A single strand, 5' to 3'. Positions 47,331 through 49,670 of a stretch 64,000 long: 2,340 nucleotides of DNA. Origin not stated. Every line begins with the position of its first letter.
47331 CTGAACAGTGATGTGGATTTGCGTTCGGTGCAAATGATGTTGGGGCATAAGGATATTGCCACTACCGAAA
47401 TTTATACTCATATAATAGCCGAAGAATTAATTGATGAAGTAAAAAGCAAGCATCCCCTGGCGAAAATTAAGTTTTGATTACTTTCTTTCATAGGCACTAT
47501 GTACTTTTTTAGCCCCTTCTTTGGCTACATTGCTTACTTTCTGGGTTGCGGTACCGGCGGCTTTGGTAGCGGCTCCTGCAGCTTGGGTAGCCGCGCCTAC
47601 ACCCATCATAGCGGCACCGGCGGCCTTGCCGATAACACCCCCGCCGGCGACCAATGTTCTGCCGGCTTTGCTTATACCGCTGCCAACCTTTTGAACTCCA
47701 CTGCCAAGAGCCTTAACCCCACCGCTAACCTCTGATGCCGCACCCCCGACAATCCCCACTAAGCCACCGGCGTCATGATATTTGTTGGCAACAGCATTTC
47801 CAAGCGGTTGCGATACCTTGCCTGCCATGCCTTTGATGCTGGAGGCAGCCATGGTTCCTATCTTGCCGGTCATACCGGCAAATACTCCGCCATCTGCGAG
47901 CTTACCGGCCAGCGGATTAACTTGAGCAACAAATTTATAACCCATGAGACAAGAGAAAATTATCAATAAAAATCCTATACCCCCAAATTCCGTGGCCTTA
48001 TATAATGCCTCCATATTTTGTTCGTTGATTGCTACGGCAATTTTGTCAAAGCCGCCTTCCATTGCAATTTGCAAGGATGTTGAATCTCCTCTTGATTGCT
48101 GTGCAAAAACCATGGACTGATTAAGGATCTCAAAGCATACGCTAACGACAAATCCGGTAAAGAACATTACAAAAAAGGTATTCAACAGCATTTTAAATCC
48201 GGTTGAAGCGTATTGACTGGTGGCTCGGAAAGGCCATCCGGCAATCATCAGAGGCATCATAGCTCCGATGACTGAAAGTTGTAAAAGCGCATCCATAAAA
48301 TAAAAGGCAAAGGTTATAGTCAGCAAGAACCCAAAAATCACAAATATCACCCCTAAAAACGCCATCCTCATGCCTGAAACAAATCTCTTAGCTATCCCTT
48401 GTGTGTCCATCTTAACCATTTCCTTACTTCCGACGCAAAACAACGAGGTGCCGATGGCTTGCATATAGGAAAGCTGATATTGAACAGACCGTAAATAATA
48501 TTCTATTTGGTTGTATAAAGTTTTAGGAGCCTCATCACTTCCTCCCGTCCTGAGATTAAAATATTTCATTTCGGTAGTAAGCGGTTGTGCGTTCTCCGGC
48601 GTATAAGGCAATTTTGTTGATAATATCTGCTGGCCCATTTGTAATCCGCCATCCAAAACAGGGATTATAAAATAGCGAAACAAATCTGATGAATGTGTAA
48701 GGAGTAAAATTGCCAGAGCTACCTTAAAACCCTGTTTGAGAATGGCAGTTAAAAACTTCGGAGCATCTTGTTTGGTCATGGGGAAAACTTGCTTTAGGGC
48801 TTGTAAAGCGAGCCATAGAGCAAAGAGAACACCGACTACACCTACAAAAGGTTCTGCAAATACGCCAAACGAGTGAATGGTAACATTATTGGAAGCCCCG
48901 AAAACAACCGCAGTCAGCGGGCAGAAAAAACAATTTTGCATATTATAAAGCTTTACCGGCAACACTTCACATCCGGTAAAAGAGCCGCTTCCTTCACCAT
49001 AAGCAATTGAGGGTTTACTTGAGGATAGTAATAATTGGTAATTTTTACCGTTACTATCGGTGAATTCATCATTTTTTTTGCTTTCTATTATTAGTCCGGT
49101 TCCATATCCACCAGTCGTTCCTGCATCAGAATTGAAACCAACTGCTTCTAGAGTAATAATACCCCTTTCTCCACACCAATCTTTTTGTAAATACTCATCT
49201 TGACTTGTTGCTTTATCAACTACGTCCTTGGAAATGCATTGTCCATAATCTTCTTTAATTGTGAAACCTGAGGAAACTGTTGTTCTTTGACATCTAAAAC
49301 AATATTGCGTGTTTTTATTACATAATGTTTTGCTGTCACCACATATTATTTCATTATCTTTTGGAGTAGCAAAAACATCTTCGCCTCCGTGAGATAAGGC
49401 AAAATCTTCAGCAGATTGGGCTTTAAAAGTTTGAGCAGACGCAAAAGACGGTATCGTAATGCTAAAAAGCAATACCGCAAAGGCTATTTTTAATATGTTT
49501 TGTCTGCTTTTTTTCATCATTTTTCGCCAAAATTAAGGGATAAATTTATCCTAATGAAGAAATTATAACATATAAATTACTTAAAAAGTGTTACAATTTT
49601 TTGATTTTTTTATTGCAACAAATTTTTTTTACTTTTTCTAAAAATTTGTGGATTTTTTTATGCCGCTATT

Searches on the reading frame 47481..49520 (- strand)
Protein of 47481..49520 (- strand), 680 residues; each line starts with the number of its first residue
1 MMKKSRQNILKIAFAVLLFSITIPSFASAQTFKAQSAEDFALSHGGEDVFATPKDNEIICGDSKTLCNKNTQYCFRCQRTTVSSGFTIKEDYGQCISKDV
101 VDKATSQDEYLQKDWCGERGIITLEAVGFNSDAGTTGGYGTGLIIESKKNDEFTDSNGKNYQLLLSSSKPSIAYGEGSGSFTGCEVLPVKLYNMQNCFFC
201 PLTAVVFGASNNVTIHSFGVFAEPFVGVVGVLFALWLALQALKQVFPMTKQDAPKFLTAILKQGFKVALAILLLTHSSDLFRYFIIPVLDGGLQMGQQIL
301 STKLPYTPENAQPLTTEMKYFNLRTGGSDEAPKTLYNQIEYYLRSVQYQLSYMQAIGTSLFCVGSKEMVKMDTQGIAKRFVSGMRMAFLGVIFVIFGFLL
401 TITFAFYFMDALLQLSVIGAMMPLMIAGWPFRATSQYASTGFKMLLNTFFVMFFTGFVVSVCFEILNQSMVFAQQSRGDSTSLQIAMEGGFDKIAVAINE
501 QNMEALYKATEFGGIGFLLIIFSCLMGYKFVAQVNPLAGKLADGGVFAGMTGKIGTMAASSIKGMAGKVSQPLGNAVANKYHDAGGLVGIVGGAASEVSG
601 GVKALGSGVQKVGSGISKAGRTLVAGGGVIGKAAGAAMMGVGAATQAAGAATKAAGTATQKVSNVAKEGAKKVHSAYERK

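Call 7: search_protein_families(library=pfam, proteins=[window:47481-49520:-], max_evalue=0.001)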
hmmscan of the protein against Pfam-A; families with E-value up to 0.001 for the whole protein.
window:47481-49520:- (680 aa): 1 family
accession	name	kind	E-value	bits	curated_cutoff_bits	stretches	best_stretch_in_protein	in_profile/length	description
PF04610.19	TrbL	-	1.2e-06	28.8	25.9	1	375-481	94-194/215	TrbL/VirB6 plasmid conjugal transfer protein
